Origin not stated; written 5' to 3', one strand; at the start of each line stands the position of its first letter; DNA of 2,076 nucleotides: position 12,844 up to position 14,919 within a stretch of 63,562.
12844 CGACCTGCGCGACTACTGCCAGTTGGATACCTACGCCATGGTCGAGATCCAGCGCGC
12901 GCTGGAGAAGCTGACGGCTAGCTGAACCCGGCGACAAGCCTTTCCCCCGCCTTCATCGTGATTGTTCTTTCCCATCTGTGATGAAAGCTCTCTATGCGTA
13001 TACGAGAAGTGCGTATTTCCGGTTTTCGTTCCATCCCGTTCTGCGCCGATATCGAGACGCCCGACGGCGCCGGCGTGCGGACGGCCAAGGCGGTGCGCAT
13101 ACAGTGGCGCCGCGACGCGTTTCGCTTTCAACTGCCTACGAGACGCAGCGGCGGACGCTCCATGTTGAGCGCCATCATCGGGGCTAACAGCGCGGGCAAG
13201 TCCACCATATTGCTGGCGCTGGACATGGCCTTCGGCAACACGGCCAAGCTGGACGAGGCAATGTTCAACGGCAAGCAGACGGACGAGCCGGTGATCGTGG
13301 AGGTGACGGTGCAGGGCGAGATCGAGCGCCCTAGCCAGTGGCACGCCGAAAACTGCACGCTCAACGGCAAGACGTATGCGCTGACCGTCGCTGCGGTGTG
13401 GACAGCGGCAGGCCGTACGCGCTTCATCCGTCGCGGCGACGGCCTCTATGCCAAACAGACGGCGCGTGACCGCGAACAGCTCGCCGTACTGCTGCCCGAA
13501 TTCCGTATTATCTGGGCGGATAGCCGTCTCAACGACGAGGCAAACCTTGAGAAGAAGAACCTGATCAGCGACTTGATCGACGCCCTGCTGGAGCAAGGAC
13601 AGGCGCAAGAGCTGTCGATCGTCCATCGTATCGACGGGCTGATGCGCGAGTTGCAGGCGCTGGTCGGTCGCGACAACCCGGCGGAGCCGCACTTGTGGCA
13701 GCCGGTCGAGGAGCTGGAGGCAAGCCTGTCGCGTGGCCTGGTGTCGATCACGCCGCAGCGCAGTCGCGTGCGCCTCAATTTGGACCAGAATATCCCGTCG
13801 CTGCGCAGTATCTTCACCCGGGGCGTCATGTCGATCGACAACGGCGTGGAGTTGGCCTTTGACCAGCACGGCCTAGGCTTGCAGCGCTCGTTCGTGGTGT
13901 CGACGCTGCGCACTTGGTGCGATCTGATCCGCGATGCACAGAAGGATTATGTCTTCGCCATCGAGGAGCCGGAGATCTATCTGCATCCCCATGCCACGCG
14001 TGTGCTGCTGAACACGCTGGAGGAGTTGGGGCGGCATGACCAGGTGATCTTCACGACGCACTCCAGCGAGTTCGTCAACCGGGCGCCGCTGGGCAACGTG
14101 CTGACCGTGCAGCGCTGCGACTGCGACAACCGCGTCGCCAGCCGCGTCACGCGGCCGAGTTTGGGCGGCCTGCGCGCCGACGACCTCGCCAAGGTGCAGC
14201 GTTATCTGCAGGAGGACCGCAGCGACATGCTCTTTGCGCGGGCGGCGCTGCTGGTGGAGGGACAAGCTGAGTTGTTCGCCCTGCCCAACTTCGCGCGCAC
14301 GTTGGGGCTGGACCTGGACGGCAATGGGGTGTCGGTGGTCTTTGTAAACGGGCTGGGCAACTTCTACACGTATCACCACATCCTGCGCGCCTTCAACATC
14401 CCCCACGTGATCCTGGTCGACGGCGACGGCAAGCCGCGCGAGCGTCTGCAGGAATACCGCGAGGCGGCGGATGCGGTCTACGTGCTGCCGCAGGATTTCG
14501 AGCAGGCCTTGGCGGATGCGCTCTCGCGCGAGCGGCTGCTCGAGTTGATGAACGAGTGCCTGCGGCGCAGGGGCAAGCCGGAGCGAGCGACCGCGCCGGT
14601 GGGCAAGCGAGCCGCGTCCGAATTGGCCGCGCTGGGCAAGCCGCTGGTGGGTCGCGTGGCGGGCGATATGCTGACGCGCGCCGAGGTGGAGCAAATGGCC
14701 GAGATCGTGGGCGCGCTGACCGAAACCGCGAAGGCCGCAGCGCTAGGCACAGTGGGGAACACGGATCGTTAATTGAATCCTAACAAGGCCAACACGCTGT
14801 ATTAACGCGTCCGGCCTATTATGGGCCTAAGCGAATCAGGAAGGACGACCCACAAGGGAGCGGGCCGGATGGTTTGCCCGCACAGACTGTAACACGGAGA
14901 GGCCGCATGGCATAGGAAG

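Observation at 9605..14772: Three-gene ATPase/nuclease cassette: candidate undescribed anti-phage or anti-MGE defence system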

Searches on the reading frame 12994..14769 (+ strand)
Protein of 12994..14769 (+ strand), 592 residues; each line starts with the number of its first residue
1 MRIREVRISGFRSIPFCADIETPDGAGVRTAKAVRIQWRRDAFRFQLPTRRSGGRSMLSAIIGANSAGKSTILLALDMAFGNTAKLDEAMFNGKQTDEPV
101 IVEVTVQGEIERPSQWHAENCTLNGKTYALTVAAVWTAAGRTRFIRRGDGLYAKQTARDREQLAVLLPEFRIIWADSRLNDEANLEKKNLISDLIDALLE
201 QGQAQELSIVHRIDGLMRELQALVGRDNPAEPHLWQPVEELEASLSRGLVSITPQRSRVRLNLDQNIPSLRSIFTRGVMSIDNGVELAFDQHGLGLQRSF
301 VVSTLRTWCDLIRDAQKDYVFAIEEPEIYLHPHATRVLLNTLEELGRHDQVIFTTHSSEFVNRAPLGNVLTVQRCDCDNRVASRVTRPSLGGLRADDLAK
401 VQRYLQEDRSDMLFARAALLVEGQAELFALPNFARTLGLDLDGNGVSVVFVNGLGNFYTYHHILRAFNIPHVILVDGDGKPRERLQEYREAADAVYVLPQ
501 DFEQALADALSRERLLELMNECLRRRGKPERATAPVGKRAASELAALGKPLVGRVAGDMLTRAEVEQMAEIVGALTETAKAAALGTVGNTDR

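Call 3: search_protein_families(library=pfam, proteins=[window:12994-14769:+], max_evalue=0.1)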
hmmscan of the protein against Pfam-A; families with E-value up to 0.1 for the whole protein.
window:12994-14769:+ (592 aa): 9 families
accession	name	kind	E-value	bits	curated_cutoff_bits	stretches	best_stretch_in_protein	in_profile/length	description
PF13175.12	AAA_15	-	8.3e-23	82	32.1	2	169-361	200-374/374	AAA ATPase domain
PF13304.12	AAA_21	-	2.6e-20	74.1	27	1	59-362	2-304/304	AAA domain, putative AbiEii toxin, Type IV TA system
PF20469.4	OLD-like_TOPRIM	-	1.7e-17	64.1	23.2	1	413-478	1-67/67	Overcoming lysogenization defect protein-like, TOPRIM domain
PF11398.14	DUF2813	-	2e-06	27.9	21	1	320-402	286-362/372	Protein of unknown function (DUF2813)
PF13476.12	AAA_23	-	1.7e-05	26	27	1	58-206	21-171/201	AAA domain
PF02463.25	SMC_N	-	0.00055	19.9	40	0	57-83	25-51/220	RecF/RecN/SMC N terminal domain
PF19993.5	DO-GTPase2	-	0.0044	17.2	27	1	60-97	4-40/226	Double-GTPase 2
PF13514.12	AAA_27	-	0.037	14.1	22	1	54-84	24-55/206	AAA domain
PF13555.12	AAA_29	-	0.051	13.8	27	0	59-79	25-45/61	P-loop containing region of AAA domain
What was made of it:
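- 14230..14430 (+): Gene 3 Toprim nuclease domain (residues 413-479). Invariant E422, E426 and D476-G-D478. calls 3 (PF20469 1.7e-17), 22, 56
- On OLD family nuclease (gene 3): AAA_15 8e-23 and AAA_21 3e-20 (call 3). OLD-like_TOPRIM PF20469 1.7e-17 at residues 413-478 (call 3).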

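Call 4: search_protein_families(library=padloc, proteins=[window:12994-14769:+], max_evalue=0.1)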
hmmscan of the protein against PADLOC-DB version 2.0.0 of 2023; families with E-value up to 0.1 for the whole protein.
window:12994-14769:+ (592 aa): 135 families (the best 25 are shown)
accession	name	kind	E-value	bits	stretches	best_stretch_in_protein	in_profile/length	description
PDLC02358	Old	-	3.2e-47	159.6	1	58-479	25-449/578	Old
PDLC00070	GajA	-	2.1e-42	143.5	1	236-521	208-469/596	AAA ATPase domain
PDLC00067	GajA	-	6.4e-35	118.7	2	288-490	269-472/604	AAA ATPase domain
PDLC00096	GajA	-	1.6e-31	107.7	1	58-490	26-465/630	AAA ATPase domain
PDLC00071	GajA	-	1.7e-29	101.1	1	289-494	246-453/588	AAA ATPase domain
PDLC00062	GajA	-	4.1e-29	99.5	2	392-487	442-537/639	AAA ATPase domain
PDLC00092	GajA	-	2.3e-28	97.1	1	291-516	283-511/604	AAA ATPase domain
PDLC00099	GajA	-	5.2e-28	96.4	1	270-486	257-468/626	AAA ATPase domain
PDLC00064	GajA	-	3.7e-27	93.4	1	319-479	128-299/464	AAA ATPase domain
PDLC00080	GajA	-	3.2e-26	90.3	1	57-491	31-465/622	AAA ATPase domain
PDLC00069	GajA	-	6.5e-26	88.9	2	319-468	333-484/687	AAA ATPase domain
PDLC00094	GajA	-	2.1e-25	87.2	1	283-488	262-464/569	AAA ATPase domain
PDLC00072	GajA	-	2.5e-25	87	1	320-454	349-477/709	AAA ATPase domain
PDLC00077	GajA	-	3e-25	86.9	1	244-484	255-506/616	AAA ATPase domain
PDLC00075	GajA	-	2e-24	84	2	319-522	270-469/536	AAA ATPase domain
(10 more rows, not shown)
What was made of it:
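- Closest known: Gabija. Same: Many PADLOC GajA models hit gene 3 (best 2e-42, call 4).
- Checked: Gene 3: AAA_15 8e-23, OLD-like_TOPRIM 2e-17, PADLOC 'Old' 3e-47 (calls 3, 4).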

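Call 5: search_protein_families(library=ncbifam, proteins=[window:12994-14769:+], max_evalue=0.1)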
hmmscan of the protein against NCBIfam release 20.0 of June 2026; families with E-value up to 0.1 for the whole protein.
window:12994-14769:+ (592 aa): 10 families
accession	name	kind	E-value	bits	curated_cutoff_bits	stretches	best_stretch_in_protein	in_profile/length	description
NF047739.1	antiphage_MADS3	equivalog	3.5e-06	26.4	420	1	317-374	336-392/427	methylation-associated defense system AAA family ATPase MAD3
NF038234.1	retron_eff_Eco8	equivalog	5e-06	25.4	250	1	320-431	275-392/679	retron Eco8 family effector endonuclease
NF041760.1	PtuA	equivalog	0.00024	20.1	500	0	323-374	382-433/524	retron Ec78 anti-phage system effector ATPase PtuA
NF010680.0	PRK14079.1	equivalog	0.0034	16.4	386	1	57-94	24-64/349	recombination protein F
NF045780.1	TrlF_fam_ATP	equivalog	0.0037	16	350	1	58-96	311-349/944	TrlF family AAA-like ATPase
NF045781.1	Spaf1101_AAA_ATP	equivalog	0.012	14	475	0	57-90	344-377/836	Spaf_1101 family AAA-like ATPase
TIGR01166.1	cbiO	subfamily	0.038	13.4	211.8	0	55-77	17-39/190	cobalt ABC transporter, ATP-binding protein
TIGR00634.1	recN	equivalog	0.039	12.9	407.85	0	340-399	485-541/563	DNA repair protein RecN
TIGR03411.1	urea_trans_UrtD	equivalog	0.042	13.5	304.1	0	58-95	30-65/242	urea ABC transporter ATP-binding protein UrtD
NF010068.0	PRK13548.1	equivalog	0.045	12.8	261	1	57-78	32-53/261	heme ABC transporter ATP-binding protein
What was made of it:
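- On Class 3 OLD / retron: The retron Eco8 effector model scores 25 bits against a cut-off of 250 (call 5).
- Tried and rejected: MADS, PtuA and retron models hit gene 3 far below their cut-offs (calls 4, 5).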

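Call 22: search_solved_structures(query=window:12994-14769:+, max_evalue=0.001, show_alignments=2)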
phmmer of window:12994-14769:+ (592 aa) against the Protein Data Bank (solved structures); distinct sequences matched with E-value up to 0.001: 8.
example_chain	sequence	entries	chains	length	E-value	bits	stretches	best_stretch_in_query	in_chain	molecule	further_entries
6p74_A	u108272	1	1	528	4.4e-20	74.9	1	284-487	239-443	Putative ATP-dependent endonuclease of the OLD family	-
6njv_A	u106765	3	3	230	4.8e-12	48.3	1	400-479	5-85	Xcc_CTR_I | Xcc_ctr_pt | Xcc_ctr_Hg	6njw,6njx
6nk8_A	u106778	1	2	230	1.2e-11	47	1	399-479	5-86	Class 2 OLD family nuclease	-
8wy4_A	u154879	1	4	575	5.2e-05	25.1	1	316-484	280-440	Endonuclease GajA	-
8jq9_B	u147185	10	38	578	5.3e-05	25.1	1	316-484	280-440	Endonuclease GajA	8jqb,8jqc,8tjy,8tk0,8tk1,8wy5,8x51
8sm3_A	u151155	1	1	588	5.5e-05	25.1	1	316-484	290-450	Endonuclease GajA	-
8j4t_A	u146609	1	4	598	5.7e-05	25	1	316-484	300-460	Endonuclease GajA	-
8u7i_A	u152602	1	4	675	7.3e-05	24.6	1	316-484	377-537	Endonuclease GajA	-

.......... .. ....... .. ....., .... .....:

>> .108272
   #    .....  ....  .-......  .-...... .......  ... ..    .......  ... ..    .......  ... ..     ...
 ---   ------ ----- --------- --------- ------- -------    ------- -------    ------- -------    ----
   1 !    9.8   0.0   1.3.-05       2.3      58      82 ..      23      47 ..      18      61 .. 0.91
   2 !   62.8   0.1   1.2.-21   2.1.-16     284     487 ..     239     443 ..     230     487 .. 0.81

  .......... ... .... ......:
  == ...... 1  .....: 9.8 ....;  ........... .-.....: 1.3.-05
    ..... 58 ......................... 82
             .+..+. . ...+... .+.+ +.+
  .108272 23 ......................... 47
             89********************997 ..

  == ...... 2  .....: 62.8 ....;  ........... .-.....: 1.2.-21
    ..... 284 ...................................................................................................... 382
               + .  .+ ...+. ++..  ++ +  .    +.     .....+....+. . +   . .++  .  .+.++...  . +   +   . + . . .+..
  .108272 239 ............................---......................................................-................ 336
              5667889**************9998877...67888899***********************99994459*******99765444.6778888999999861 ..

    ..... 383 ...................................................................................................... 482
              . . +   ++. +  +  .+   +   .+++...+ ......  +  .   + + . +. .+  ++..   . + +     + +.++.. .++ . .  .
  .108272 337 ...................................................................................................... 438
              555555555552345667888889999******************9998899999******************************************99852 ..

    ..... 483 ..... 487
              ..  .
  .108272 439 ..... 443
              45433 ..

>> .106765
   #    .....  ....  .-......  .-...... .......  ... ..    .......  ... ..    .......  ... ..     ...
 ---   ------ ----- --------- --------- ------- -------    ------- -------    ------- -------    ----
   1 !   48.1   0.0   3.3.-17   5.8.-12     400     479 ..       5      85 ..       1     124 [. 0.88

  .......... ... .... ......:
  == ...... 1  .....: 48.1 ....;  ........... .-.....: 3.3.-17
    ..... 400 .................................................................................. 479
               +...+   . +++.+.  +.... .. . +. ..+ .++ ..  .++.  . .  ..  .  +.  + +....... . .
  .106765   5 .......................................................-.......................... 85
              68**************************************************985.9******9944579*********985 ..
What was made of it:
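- On OLD family nuclease (gene 3): It aligns to the 6P74, 6NJV and 6NK8 Toprim domains (call 22).
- Closest known: Gabija. Different: GajA structures are only distant matches (E about 5e-5, call 22).
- Gene 3's closest solved relative is the stand-alone Class 1 Thermus OLD (call 22).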
